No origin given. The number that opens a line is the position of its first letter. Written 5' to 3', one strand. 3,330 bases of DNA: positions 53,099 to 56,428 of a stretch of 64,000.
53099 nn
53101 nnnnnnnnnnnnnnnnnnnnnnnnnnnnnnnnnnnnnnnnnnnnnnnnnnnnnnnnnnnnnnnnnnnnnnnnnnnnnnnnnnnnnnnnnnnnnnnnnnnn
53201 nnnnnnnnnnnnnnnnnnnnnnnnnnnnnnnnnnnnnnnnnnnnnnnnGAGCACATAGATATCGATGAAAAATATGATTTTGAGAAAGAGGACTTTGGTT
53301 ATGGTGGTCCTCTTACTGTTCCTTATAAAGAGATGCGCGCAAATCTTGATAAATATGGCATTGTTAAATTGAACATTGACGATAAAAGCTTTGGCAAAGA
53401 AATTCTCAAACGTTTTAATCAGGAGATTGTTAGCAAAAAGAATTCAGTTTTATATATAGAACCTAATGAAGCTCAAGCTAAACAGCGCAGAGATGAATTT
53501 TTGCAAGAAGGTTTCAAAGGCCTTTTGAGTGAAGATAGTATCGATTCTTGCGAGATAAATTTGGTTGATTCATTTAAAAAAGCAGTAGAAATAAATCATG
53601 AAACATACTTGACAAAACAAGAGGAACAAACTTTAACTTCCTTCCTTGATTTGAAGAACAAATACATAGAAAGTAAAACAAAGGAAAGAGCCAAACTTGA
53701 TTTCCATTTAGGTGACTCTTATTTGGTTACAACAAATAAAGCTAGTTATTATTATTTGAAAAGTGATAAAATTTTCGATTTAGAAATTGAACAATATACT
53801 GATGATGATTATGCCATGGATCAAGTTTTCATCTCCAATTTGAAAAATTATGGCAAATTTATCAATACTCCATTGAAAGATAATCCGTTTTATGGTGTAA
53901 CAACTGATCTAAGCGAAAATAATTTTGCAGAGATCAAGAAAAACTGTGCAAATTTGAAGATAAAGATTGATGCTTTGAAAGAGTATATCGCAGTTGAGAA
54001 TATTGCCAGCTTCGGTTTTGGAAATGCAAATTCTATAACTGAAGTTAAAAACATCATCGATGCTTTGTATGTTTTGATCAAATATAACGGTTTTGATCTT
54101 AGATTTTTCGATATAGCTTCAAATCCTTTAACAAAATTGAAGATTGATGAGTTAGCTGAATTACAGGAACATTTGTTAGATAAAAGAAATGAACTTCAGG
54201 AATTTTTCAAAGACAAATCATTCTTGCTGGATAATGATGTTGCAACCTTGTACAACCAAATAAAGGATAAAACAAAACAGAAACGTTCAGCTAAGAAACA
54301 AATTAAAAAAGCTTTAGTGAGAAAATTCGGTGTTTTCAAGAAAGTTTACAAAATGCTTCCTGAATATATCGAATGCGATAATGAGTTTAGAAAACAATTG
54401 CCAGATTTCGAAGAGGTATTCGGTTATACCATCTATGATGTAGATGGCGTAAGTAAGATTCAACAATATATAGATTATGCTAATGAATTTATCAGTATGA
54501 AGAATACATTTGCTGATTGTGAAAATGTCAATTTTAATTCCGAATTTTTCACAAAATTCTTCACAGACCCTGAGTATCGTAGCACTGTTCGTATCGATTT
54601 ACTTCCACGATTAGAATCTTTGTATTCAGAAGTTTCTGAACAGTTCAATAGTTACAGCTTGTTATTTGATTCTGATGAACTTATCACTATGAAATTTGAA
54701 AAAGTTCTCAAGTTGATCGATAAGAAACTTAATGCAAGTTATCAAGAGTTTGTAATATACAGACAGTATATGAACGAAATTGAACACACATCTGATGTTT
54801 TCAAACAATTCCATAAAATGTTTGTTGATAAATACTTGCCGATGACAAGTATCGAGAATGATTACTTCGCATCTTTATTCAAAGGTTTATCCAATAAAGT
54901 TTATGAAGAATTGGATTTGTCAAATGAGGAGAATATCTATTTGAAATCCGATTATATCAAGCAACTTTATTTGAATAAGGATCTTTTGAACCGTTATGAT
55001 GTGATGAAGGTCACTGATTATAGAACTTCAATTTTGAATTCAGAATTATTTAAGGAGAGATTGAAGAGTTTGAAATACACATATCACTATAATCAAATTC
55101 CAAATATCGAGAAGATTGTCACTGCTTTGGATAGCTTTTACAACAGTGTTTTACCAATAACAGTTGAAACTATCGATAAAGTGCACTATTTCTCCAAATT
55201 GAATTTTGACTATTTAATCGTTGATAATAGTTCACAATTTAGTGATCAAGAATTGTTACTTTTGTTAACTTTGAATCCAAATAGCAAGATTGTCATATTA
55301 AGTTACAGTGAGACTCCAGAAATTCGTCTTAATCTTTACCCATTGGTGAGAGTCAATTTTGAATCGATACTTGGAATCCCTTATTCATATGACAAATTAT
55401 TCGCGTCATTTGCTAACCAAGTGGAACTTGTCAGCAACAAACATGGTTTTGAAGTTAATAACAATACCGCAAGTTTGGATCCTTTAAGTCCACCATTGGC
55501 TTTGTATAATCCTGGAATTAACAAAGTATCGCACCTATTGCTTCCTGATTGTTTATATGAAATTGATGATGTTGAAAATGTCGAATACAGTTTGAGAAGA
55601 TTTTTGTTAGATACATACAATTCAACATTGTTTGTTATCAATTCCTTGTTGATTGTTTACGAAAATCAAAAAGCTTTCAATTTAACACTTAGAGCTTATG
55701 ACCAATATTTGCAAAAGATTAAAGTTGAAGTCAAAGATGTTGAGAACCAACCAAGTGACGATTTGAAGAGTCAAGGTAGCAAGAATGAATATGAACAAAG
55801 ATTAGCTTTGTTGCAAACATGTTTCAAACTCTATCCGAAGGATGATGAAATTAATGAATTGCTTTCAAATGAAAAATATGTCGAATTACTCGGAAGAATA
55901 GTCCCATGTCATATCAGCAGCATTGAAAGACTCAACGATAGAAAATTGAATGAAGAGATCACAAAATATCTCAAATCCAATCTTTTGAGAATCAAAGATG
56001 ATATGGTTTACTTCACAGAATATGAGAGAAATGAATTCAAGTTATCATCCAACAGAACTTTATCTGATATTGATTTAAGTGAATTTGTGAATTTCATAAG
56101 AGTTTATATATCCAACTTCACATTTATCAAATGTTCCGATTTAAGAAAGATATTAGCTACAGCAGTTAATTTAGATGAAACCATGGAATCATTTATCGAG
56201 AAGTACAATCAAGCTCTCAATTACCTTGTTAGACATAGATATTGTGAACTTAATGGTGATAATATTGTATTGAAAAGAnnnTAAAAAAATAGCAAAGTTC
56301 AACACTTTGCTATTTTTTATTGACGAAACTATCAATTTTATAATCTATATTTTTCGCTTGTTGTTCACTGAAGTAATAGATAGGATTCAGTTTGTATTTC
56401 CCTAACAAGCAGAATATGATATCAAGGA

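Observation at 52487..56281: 1264-aa orphan protein with no recognisable catalytic motifs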

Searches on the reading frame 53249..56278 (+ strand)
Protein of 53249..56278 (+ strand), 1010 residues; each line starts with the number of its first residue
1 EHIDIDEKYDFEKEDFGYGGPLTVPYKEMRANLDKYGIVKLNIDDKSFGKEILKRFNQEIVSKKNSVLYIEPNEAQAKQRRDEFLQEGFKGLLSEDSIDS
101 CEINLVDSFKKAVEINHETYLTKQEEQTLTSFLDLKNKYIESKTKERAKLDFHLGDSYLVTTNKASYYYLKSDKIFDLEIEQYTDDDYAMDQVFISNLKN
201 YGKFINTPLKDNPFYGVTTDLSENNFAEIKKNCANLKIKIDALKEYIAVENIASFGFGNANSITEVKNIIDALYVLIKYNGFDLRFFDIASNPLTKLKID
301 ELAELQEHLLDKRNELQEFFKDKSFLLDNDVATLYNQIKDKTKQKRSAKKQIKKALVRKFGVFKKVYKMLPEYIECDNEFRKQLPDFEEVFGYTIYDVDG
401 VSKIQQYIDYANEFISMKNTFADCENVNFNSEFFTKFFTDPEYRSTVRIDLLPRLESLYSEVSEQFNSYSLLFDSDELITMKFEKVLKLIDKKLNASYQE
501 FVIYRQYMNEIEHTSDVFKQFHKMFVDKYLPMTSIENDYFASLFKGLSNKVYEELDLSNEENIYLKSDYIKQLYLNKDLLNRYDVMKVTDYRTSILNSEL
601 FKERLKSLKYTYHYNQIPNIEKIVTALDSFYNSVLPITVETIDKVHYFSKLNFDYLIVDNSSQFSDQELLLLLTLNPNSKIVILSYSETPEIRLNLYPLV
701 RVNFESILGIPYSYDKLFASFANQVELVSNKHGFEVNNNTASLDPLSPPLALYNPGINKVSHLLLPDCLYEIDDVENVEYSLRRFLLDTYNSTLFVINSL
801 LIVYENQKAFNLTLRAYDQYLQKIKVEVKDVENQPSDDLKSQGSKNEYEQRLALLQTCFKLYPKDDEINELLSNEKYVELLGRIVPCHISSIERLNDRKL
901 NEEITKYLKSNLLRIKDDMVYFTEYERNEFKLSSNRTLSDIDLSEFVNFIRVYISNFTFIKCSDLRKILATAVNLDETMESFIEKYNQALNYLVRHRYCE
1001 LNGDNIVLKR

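Call 56: predict_structure(alignment_id=A3)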
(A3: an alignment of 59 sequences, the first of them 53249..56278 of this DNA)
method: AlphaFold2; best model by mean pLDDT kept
length: 1010 residues; sequences in the alignment: 59
mean_pLDDT: 89.3   pTM: 0.65
mean pLDDT of the five models: 89.3, 88.2, 88.1, 86.3, 86.1
residues with pLDDT >= 90: 641; 70-90: 327; 50-70: 12; < 50: 30
segments of 3 or more residues with pLDDT < 50: 1-21, 834-842
pLDDT, mean of each block of 10 residues (from residue 1): 34 35 76 93 89 89 91 95 91 89 82 82 91 96 93 91 96 96 95 94 91 90 91 95 94 89 93 93 90 85 89 88 86 89 87 87 87 89 86 86 91 91 85 92 92 95 93 86 94 93 93 97 96 96 96 89 94 92 80 86 91 87 88 93 91 94 94 89 88 91 86 91 94 90 78 91 94 92 90 93 95 93 86 47 68 92 96 96 95 95 97 96 93 93 96 92 96 95 97 96 90
secondary structure, 60 per line:
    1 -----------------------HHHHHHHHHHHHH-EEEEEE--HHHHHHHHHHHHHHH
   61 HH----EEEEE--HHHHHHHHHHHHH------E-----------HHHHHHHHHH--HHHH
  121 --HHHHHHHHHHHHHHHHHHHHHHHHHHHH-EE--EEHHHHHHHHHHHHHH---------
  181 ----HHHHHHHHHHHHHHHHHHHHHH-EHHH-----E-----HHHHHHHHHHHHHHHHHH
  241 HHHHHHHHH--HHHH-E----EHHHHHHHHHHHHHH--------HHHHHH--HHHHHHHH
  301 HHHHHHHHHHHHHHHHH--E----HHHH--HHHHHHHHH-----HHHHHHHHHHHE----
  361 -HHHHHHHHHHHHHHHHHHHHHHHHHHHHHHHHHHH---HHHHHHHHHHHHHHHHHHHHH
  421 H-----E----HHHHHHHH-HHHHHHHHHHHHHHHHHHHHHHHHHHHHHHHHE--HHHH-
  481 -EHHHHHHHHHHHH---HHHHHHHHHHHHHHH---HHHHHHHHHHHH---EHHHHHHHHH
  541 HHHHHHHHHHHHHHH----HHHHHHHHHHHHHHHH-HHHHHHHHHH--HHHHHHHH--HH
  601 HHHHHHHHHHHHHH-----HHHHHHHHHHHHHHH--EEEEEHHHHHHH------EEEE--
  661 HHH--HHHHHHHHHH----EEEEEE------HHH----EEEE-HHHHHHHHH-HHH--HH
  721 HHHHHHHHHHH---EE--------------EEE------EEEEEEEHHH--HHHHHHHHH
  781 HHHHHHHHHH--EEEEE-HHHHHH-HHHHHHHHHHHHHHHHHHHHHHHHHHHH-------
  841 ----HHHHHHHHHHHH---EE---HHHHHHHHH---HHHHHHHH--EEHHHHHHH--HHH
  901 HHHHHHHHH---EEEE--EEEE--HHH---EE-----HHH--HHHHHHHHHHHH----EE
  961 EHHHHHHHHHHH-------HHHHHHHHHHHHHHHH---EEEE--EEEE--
elements in order (helices of 4 or more, strands of 3 or more residues): H24-36 E38-43 H46-62 E67-71 H74-86 H105-114 H117-120 H123-150 H158-171 H185-206 H223-249 H252-255 H263-276 H285-290 H293-317 H325-328 H331-339 H345-355 H362-396 H400-421 H432-439 H441-472 H476-479 H483-494 H498-512 H516-527 H532-555 H560-575 H577-586 H589-596 H599-614 H620-634 E637-641 H642-648 E655-658 H666-675 E680-685 E699-702 H704-712 H719-731 E751-753 E760-766 H772-790 E793-797 H799-804 H806-833 H845-856 H865-873 H877-884 H889-895 H898-909 E913-916 E919-922 H943-954 E959-961 H962-972 H980-995 E999-1002 E1005-1008

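Call 60: fold_search(model_id=the predicted structure, library=pdb)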
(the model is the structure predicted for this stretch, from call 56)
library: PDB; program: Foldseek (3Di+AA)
matches with E <= 10: 393; with E <= 0.001: 0
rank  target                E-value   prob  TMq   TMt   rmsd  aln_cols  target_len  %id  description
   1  7nyw_B                2.4e-03  0.28  0.08  0.08  40.4       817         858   10  Cryo-EM structure of the MukBEF-MatP-DNA head module (released 2021-07-07)
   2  8glv_Cn               8.0e-03  0.10  0.06  0.03  37.5      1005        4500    9  96-nm repeat unit of doublet microtubules from Chlamydomonas reinhardtii flagella (released 2023-05-31)
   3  7k58_A                1.3e-02  0.09  0.07  0.03  38.8      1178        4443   10  Structure of outer-arm dyneins bound to microtubule with microtubule binding state 1(MTBS-1) (released 2021-09-29)
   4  9y6s_6o               1.8e-02  0.15  0.06  0.03  35.4       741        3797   10  96-nm repeat of the Leishmania tarentolae doublet microtubule (released 2025-12-17)
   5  7kek_A                3.5e-02  0.07  0.07  0.03  38.8      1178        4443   10  Structure of the free outer-arm dynein in pre-parallel state (released 2021-09-29)
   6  6yvu_B                3.7e-02  0.06  0.05  0.05  95.6      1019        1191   13  Condensin complex from S.cerevisiae ATP-free apo non-engaged state (released 2020-07-15)
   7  7nyw_A                4.0e-02  0.14  0.07  0.09  28.2       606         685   10  Cryo-EM structure of the MukBEF-MatP-DNA head module (released 2021-07-07)
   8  6yxu_H                7.1e-02  0.21  0.07  0.10  37.1       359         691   14  Structure of Mycobacterium smegmatis HelD protein in complex with RNA polymerase core - State I, primary channel engag (released 2020-11-04)
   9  8cdj_C                7.5e-02  0.10  0.07  0.09  35.9       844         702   10  CAND1 b-hairpin++-SCF-SKP2 CAND1 rolling SCF engaged (released 2023-04-19)
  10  7zr1_C                7.5e-02  0.06  0.05  0.06  54.1       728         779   10  Chaetomium thermophilum Mre11-Rad50-Nbs1 complex bound to ATPyS (composite structure) (released 2023-01-11)
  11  8ij1_A                8.1e-02  0.08  0.06  0.08  36.1       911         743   11  Protomer 1 and 2 of the asymmetry trimer of the Cul2-Rbx1-EloBC-FEM1B ubiquitin ligase complex (released 2024-02-28)
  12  7b5l_C                8.9e-02  0.09  0.06  0.09  36.0       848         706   11  Ubiquitin ligation to F-box protein substrates by SCF-RBR E3-E3 super-assembly: NEDD8-CUL1-RBX1-SKP1-SKP2-CKSHS1-Cycli (released 2021-02-10)
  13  7zr1_D                8.9e-02  0.08  0.06  0.07  66.4       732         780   11  Chaetomium thermophilum Mre11-Rad50-Nbs1 complex bound to ATPyS (composite structure) (released 2023-01-11)
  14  8glv_Mm               8.9e-02  0.06  0.07  0.03  40.0       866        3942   11  96-nm repeat unit of doublet microtubules from Chlamydomonas reinhardtii flagella (released 2023-05-31)
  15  7nyx_A                1.0e-01  0.07  0.08  0.06  58.8      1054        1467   10  Cryo-EM structure of the MukBEF-MatP-DNA monomer (closed conformation) (released 2021-07-07)
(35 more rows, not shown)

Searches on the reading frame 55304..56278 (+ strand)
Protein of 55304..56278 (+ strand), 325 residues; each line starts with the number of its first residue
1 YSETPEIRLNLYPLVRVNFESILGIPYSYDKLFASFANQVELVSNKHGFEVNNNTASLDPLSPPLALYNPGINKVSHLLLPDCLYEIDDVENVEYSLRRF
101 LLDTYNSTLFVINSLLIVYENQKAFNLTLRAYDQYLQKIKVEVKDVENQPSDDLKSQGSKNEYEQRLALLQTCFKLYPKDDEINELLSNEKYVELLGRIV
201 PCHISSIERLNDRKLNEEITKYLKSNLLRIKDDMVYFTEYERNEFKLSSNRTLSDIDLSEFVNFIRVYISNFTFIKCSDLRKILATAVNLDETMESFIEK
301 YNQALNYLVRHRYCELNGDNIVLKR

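Call 108: search_protein_families(library=ncbifam, proteins=[window:55304-56278:+], max_evalue=10)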
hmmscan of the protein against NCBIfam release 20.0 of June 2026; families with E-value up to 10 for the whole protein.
seq(325 aa): 0 families

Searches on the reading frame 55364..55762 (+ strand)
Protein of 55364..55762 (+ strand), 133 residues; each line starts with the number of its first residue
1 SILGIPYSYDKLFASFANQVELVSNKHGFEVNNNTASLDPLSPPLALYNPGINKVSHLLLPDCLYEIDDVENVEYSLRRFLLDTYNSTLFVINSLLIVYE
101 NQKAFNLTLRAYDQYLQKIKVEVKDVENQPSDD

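Call 119: search_solved_structures(query=A9, max_evalue=10, show_alignments=2)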
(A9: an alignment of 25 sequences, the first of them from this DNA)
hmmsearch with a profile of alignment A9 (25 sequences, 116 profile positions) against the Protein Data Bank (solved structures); distinct sequences matched with E-value up to 10: 6.
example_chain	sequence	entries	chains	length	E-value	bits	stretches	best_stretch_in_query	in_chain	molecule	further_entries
5vhs_e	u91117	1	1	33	0.11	15.8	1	10-33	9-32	26S proteasome complex subunit SEM1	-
28xb_C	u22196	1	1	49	0.32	14.3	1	10-33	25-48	26S proteasome complex subunit SEM1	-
12bm_e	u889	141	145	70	0.62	13.4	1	10-33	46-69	26S proteasome complex subunit SEM1 | Deleted in split hand/split foot protein 1 | 26S proteasome complex subunit DSS1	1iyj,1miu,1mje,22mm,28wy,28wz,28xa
5h3w_B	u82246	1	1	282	0.65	13.3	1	51-92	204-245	Fibronectin/fibrinogen binding protein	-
5vfp_e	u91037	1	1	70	0.8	13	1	10-33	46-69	sem1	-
8qai_A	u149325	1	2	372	3.1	11.1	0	83-114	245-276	sc-CC-7-LI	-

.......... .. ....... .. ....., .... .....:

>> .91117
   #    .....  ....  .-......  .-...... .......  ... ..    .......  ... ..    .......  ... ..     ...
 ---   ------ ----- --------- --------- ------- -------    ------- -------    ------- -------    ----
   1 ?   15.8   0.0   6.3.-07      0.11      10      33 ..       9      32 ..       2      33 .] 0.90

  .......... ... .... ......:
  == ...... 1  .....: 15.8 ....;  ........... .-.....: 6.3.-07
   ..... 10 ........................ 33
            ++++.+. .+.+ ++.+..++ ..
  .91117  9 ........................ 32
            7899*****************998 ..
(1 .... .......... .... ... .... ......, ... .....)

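Call 120: search_protein_families(library=pfam, alignment_id=A9, max_evalue=10)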
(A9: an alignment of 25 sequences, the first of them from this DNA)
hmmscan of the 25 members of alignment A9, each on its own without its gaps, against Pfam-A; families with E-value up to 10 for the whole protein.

A. member 1, seq(133 aa): 0 families

B. families by the number of members that match (of 25 scanned): 8 families
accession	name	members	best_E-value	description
PF19417.4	RnlA_toxin_N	1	0.014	RNase LS, bacterial toxin N-terminal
PF23117.1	DpnD_N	1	0.078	DpnD N-terminal domain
PF22583.2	UPF0425_C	1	0.088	UPF0425 C-terminal domain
PF19615.4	DUF6120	1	0.089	Family of unknown function (DUF6120)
PF21589.2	AP5B1_barrel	1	0.092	AP-5 complex subunit beta-1, beta-barrel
PF08059.18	SEP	1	0.12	SEP domain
PF19191.5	HEF_HK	1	0.25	HEF_HK domain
PF03790.18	KNOX1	1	1.4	KNOX1 domain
